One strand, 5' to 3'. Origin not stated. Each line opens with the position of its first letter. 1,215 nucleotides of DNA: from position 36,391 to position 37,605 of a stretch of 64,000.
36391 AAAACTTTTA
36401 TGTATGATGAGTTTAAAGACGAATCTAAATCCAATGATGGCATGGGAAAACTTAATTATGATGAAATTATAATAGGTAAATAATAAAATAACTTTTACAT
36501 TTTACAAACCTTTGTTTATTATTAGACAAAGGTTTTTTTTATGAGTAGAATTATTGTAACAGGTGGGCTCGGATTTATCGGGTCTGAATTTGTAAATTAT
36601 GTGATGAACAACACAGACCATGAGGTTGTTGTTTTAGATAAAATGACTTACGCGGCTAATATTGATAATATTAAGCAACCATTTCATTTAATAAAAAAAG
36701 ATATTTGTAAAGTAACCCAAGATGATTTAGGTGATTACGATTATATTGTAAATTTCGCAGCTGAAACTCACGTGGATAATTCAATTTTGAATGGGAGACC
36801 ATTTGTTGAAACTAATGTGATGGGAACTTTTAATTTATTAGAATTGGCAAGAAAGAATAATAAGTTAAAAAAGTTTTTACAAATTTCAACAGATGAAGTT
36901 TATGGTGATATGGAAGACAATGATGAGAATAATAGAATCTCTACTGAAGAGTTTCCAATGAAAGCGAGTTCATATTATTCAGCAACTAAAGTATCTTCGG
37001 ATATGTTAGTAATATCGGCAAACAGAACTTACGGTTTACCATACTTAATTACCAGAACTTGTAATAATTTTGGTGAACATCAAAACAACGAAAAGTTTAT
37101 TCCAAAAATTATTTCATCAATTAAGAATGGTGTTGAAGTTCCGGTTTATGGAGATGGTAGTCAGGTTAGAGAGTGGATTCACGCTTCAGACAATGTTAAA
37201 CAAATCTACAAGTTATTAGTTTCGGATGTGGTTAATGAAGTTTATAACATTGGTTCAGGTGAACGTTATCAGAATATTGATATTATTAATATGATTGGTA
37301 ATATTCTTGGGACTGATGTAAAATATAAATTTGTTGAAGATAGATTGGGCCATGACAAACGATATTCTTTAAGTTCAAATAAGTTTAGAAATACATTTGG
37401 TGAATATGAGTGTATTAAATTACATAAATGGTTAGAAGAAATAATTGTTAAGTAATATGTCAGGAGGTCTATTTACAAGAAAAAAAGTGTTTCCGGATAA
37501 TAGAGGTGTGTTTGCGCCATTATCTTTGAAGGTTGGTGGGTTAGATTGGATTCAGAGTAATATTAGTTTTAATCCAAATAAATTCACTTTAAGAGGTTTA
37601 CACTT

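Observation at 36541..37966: Phage-encoded dTDP-sugar 4,6-dehydratase (RmlB-like) and 3,5-epimerase (RmlC-like) pair with no RmlA or RmlD in the window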

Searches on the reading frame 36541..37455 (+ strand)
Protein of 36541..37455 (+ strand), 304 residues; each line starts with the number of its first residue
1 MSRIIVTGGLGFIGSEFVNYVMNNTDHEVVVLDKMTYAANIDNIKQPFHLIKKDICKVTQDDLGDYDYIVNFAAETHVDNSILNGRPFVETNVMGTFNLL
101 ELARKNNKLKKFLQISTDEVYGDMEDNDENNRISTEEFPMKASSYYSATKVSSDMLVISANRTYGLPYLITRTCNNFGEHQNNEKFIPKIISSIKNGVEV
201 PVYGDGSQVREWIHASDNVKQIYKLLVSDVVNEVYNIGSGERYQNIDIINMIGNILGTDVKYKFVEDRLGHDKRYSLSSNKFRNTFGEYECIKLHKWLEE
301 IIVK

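Call 3: search_protein_families(library=pfam, proteins=[window:36541-37455:+], max_evalue=0.01)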
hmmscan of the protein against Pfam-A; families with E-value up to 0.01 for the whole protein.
window:36541-37455:+ (304 aa): 6 families
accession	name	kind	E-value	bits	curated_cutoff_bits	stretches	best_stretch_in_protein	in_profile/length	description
PF01370.27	Epimerase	-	3.2e-55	187.6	20.9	1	4-238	1-240/240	NAD dependent epimerase/dehydratase family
PF16363.11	GDP_Man_Dehyd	-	7.1e-51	174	27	1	5-264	1-274/332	GDP-mannose 4,6 dehydratase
PF01073.25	3Beta_HSD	-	3.3e-15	56.3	22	1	5-221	1-223/280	3-beta hydroxysteroid dehydrogenase/isomerase family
PF02719.21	Polysacc_synt_2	-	2.2e-13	50.5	20.2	1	4-119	1-130/293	Polysaccharide biosynthesis protein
PF07993.18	NAD_binding_4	-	2.6e-13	50.2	20.1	1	65-175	88-206/258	Male sterility protein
PF04321.23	RmlD_sub_bind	-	4.6e-10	39.5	27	1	3-205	2-178/287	RmlD substrate binding domain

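Call 4: search_protein_families(library=ncbifam, proteins=[window:36541-37455:+], max_evalue=0.01)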
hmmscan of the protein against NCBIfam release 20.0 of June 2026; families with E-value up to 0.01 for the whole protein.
window:36541-37455:+ (304 aa): 28 families (the best 25 are shown)
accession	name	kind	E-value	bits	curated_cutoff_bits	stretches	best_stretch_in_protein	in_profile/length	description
TIGR01181.1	dTDP_gluc_dehyt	equivalog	2.4e-92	309.4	365.1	1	3-294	1-300/321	dTDP-glucose 4,6-dehydratase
NF007490.0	PRK10084.1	subfamily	2.2e-64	217.7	649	1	3-285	2-314/361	dTDP-glucose 4,6-dehydratase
NF007582.0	PRK10217.1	equivalog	1.3e-61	208.6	698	1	1-286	1-312/355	dTDP-glucose 4,6-dehydratase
TIGR04180.1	EDH_00030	hypoth_equivalog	4.1e-33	114.7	475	1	4-269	1-269/297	NAD-dependent 4,6-dehydratase LegB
TIGR01179.1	galE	equivalog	2.8e-26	92.1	262.3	1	3-285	1-304/332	UDP-glucose 4-epimerase GalE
TIGR02197.1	heptose_epim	equivalog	1.4e-20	73.7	274.6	1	4-266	1-270/316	ADP-glyceromanno-heptose 6-epimerase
TIGR01777.1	yfcH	hypoth_equivalog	4.4e-15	56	207.35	1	4-257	1-242/292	TIGR01777 family oxidoreductase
TIGR01472.1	gmd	equivalog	1.7e-13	50.5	415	1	68-264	80-276/342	GDP-mannose 4,6-dehydratase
NF007956.0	PRK10675.1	subfamily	4.4e-13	49.1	394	2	3-135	2-142/338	UDP-glucose 4-epimerase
TIGR02622.1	CDP_4_6_dhtase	equivalog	6.1e-13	48.6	278.45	1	3-238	6-258/352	CDP-glucose 4,6-dehydratase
TIGR03589.1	PseB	equivalog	2.3e-11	43.2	407.75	1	3-119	6-127/324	UDP-N-acetylglucosamine 4,6-dehydratase (inverting)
TIGR01214.1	rmlD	equivalog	3.8e-10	39.3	224.05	1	3-205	1-178/285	dTDP-4-dehydrorhamnose reductase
TIGR01746.1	Thioester-redct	subfamily_domain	5.2e-10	39.1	213.35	1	65-179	88-198/371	thioester reductase domain-containing protein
NF047922.1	GDPFucSynFcl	equivalog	1.5e-09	37.7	500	1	2-295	3-291/308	GDP-L-fucose synthase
NF050030.1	thlkprotThyD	equivalog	1.2e-08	34.5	400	1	3-256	2-250/305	thylakoid membrane protein ThyD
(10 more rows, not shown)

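Call 7: search_solved_structures(query=window:36541-37455:+, show_alignments=2)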
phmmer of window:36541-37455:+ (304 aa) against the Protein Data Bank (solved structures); distinct sequences matched with E-value up to 0.001: 106 (the best 60 are shown).
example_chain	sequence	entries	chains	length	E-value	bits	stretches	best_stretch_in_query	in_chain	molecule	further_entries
6bi4_A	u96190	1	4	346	1e-65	225.4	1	3-288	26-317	dTDP-glucose 4,6-dehydratase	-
2hun_A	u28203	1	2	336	2.4e-62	214.4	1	3-282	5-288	336aa long hypothetical dTDP-glucose 4,6-dehydratase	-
1kep_A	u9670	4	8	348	6.6e-58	199.8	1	3-288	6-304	dTDP-D-glucose 4,6-dehydratase | DTDP-GLUCOSE 4,6-DEHYDRATASE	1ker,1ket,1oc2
1bxk_A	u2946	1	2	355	1.1e-57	199.1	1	1-287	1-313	PROTEIN (DTDP-GLUCOSE 4,6-DEHYDRATASE)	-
1g1a_A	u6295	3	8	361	2.4e-56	194.7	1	3-287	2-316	DTDP-D-GLUCOSE 4,6-DEHYDRATASE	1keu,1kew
1r66_A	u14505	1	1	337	2.6e-56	194.5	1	3-287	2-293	TDP-glucose-4,6-dehydratase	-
1r6d_A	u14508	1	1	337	3.4e-55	190.9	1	3-287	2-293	TDP-glucose-4,6-dehydratase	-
8shh_A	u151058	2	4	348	1.8e-53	185.2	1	2-283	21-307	dTDP-glucose 4,6-dehydratase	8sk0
6vlo_A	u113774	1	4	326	1.8e-50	175.4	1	1-288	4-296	Putative dTDP-D-glucose 4,6-dehydratase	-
8du1_A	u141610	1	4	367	3.5e-50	174.4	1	1-292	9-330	dTDP-glucose 4,6-dehydratase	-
6dnt_A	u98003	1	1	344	5.9e-31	111.3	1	3-278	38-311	NAD-dependent epimerase/dehydratase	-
6zl6_A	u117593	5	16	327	9.3e-26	94.2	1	3-275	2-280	Epimerase domain-containing protein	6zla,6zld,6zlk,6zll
8vr2_A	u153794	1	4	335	2.6e-25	92.8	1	3-245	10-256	NAD-dependent epimerase/dehydratase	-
6zlj_A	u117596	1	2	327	3.3e-25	92.4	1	3-275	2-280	Epimerase domain-containing protein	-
4lk3_A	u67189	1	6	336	1.1e-24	90.8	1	2-272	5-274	UDP-glucuronic acid decarboxylase 1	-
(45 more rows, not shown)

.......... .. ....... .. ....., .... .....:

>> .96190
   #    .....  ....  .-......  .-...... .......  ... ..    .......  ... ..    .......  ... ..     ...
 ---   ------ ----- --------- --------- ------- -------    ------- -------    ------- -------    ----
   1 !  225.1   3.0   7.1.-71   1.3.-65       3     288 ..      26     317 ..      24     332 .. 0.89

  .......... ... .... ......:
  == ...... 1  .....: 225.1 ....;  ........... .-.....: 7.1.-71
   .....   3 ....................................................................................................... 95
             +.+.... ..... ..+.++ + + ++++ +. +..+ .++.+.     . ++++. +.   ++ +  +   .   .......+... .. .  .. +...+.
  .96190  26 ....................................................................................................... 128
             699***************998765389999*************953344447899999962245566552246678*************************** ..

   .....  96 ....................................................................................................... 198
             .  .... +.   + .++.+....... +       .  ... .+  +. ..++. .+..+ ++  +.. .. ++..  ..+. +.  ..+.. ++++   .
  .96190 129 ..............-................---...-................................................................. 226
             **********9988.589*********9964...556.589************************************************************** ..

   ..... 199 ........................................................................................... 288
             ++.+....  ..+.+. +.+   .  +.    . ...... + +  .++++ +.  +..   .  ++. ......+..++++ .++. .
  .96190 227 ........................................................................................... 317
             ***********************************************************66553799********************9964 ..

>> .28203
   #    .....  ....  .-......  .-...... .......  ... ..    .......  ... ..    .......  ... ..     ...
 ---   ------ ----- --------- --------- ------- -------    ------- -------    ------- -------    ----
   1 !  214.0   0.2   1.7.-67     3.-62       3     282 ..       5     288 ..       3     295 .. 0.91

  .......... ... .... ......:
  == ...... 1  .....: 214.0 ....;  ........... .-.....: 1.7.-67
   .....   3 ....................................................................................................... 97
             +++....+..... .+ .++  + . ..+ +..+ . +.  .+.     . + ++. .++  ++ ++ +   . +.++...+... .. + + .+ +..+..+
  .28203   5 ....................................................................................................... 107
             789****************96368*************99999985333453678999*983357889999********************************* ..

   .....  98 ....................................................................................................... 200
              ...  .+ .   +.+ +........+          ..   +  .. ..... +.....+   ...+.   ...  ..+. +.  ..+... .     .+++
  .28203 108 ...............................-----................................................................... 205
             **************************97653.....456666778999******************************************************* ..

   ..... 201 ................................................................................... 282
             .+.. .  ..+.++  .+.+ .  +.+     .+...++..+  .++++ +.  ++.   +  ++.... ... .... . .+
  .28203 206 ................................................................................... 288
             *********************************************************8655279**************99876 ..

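Call 9: find_encoding_contigs(protein=window:36541-37455:+, flank=10000, max_places=6)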
Protein window:36541-37455:+ (304 aa): 15 contigs read that carry it; 1 place shown.
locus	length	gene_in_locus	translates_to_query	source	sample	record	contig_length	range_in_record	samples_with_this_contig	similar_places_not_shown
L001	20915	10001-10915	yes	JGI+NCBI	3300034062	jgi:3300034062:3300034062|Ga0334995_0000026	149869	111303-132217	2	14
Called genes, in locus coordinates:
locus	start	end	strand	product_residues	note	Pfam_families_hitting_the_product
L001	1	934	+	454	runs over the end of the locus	-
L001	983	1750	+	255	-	-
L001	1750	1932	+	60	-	-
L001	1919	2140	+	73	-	-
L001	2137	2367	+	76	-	PF11753:DUF3310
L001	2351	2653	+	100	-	-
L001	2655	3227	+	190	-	-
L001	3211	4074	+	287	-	PF01555:N6_N4_Mtase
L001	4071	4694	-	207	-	-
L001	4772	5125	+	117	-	PF01476:LysM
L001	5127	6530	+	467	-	-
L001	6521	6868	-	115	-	PF02643:DUF192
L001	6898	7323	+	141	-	PF00293:NUDIX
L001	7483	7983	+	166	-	-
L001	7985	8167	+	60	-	-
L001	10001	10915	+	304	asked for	PF01073:3Beta_HSD, PF01370:Epimerase, PF02719:Polysacc_synt_2, PF04321:RmlD_sub_bind, PF16363:GDP_Man_Dehyd, PF07993:NAD_binding_4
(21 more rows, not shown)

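Call 10: search_dna_similar(query=window:36541-37455:+, collection=phages, mode=protein, max_rows=40)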
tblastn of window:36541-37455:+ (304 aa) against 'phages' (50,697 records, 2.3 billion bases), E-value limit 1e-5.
Records with a match: 312; places in all: 437; records where one place covers at least 80% of the query: 294.
Best place of each record, by identity: <60% 312.
By first word of the organism name: Escherichia 91; Synechococcus 68; Bacteriophage 40; Campylobacter 20; Maribacter 8; uncultured 7; Marine 6; Prochlorococcus 6; Salmonella 5; Listeria 5; and 25 more.
By host as written in the record: - 118; Escherichia coli 25; Escherichia coli K-12 MG1655 14; Campylobacter jejuni 10; Maribacter forsetii DSM18668 8; Escherichia sp. 5; Listeria monocytogenes 5; Escherichia coli K-12 4; and 77 more.
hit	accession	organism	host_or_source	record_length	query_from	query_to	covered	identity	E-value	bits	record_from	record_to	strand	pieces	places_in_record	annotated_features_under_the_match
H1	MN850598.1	Escherichia phage nieznany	Escherichia coli K-12 MG1655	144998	1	287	94%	43.9%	2e-67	233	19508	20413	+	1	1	putative dTDP-glucose 4,6-dehydratase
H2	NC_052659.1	Escherichia phage nieznany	Escherichia coli K-12 MG1655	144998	1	287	94%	43.9%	2e-67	233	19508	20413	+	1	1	nucleotide-sugar epimerase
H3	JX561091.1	Escherichia phage phAPEC8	Escherichia coli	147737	1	287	94%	43.9%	2e-67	233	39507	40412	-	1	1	putative dTDP-glucose 4,6-dehydratase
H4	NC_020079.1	Escherichia phage phAPEC8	Escherichia coli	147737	1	287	94%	43.9%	2e-67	233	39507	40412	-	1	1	nucleotide-sugar epimerase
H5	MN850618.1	Escherichia phage tuntematon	Escherichia coli K-12 MG1655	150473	1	287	94%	43.9%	2e-67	233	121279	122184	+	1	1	putative dTDP-glucose 4,6-dehydratase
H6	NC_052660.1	Escherichia phage tuntematon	Escherichia coli K-12 MG1655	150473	1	287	94%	43.9%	2e-67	233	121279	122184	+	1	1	nucleotide-sugar epimerase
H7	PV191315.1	Escherichia phage vB_EcoM-P3322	Escherichia coli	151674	1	287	94%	43.9%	2e-67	233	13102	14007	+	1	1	dTDP-glucose 4,6-dehydratase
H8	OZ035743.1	Phapecoctavirus DIJ07P1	-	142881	1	287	94%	43.9%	1e-66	231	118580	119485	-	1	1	record has no annotation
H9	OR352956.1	Escherichia phage AV126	Escherichia coli ESBL080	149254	1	287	94%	43.9%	1e-66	231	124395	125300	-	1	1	dTDP-glucose 4,6-dehydratase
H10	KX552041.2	Escherichia phage ESCO13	Escherichia coli BEN 4311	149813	1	287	94%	43.9%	1e-66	231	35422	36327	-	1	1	dTDP-glucose 4,6-dehydratase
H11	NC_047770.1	Escherichia phage ESCO13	Escherichia coli BEN 4311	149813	1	287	94%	43.9%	1e-66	231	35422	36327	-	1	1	nucleotide-sugar epimerase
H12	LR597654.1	Escherichia phage phAPEC8_ev052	-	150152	1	287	94%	43.9%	1e-66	231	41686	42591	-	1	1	dTDP-glucose 4,6-dehydratase (EC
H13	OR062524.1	Escherichia phage vB_EcoM_3A1_SA_NWU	Escherichia coli O177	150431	1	287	94%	43.9%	1e-66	231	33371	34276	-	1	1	dTDP-glucose 4,6-dehydratase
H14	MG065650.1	Campylobacter phage B15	Campylobacter jejuni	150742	1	287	94%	43.9%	1e-66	231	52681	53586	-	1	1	record has no annotation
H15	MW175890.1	Dompiswa phage TSP7_1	Columba livia domestica cloacal swab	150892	1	287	94%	43.9%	1e-66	231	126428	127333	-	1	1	dTDP-glucose 4,6-dehydratase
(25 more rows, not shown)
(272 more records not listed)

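Call 14: get_annotated_region(hit=H3, flank=6000)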
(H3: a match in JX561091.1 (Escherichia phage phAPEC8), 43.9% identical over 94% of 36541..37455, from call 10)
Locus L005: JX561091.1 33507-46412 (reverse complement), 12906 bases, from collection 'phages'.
description: Escherichia phage phAPEC8, complete genome.
organism: Escherichia phage phAPEC8 (NCBI taxid 1229753)
taxonomy: Viruses; Duplodnaviria; Heunggongvirae; Uroviricota; Caudoviricetes; Stephanstirmvirinae; Phapecoctavirus; Escherichia virus phAPEC8
host: Escherichia coli; source: water sample in the vicinity of a poultry house; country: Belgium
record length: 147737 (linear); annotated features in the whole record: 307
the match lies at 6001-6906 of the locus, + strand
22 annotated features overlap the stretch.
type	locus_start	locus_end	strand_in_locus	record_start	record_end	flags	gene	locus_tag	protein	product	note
CDS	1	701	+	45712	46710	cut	-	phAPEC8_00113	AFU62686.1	putative thymidylate synthase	similar to Salmonella phage PVP-SE1 and Escherichia phage rv5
CDS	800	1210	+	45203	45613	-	-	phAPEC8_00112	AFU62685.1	hypothetical protein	-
CDS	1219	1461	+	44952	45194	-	-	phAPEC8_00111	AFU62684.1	hypothetical protein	-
CDS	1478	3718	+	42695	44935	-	-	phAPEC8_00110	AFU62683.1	putative ribonucleotide reductase of class Ia (aerobic) alpha subunit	similar to the Salmonella phages PVP-SE1 and Felix O1, and the Escherichia phage rv5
CDS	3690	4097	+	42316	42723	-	-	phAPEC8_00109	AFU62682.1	hypothetical protein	-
CDS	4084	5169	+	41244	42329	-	-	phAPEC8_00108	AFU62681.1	putative ribonucleotide reductase of class Ia (aerobic) beta subunit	similar to the Salmonella phages PVP-SE1 and Felix O1, and Escherichia phage rv5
CDS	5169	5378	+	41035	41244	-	-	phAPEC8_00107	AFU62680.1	hypothetical protein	-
CDS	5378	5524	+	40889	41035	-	-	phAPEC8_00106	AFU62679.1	hypothetical protein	-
CDS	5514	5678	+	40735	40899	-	-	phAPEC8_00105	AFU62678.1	hypothetical protein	-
CDS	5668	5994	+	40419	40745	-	-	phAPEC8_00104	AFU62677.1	hypothetical protein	-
CDS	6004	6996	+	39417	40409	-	-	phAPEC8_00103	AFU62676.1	putative dTDP-glucose 4,6-dehydratase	-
CDS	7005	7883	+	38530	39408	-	-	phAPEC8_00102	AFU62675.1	putative glucose-1-phosphate thymidylyltransferase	-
CDS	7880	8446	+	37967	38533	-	-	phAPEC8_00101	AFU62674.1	putative dTDP-4-dehydrorhamnose 3,5-epimerase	-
CDS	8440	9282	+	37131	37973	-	-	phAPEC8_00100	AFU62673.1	putative dTDP-4-dehydrorhamnose reductase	-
CDS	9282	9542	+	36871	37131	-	-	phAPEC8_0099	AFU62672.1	putative glutaredoxin 1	similar to Salmonella phage PVP-SE1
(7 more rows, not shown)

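Call 16: find_related_loci(query=window:36541-37455:+, collection=viral_contigs, flank=10000)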
Query window:36541-37455:+ (304 aa) in viral_contigs; peptide patterns used: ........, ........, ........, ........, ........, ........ (x = any residue, [..] = any of these).
14 stretches matched a pattern; 14 encode a relative of the query (tblastn E <= 1e-3); 14 distinct loci.
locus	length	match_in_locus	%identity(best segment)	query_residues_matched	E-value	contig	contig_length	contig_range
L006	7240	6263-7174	90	1-304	0e+0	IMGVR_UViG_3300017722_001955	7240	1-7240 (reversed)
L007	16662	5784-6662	69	1-298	3e-134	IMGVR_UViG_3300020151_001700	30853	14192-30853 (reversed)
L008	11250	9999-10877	69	1-298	4e-134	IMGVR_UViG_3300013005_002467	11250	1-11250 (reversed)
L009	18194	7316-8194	68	1-298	2e-133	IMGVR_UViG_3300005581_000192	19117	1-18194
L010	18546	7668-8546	68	1-298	3e-133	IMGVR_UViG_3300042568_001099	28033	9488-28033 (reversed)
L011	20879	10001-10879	68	1-298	3e-133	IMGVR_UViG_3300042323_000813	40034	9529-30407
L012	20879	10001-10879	68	1-298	1e-132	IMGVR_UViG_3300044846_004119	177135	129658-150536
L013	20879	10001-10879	68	1-298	1e-132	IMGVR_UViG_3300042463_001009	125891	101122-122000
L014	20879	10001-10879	68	1-298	1e-132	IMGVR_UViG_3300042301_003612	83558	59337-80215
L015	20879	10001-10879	68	1-298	1e-132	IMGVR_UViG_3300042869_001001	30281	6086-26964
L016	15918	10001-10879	68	1-298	3e-132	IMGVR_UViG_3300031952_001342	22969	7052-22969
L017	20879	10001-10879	68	1-298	6e-132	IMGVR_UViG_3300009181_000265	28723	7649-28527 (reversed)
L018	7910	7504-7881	67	1-126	1e-52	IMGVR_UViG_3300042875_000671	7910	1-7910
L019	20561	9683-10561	68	1-298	1e-132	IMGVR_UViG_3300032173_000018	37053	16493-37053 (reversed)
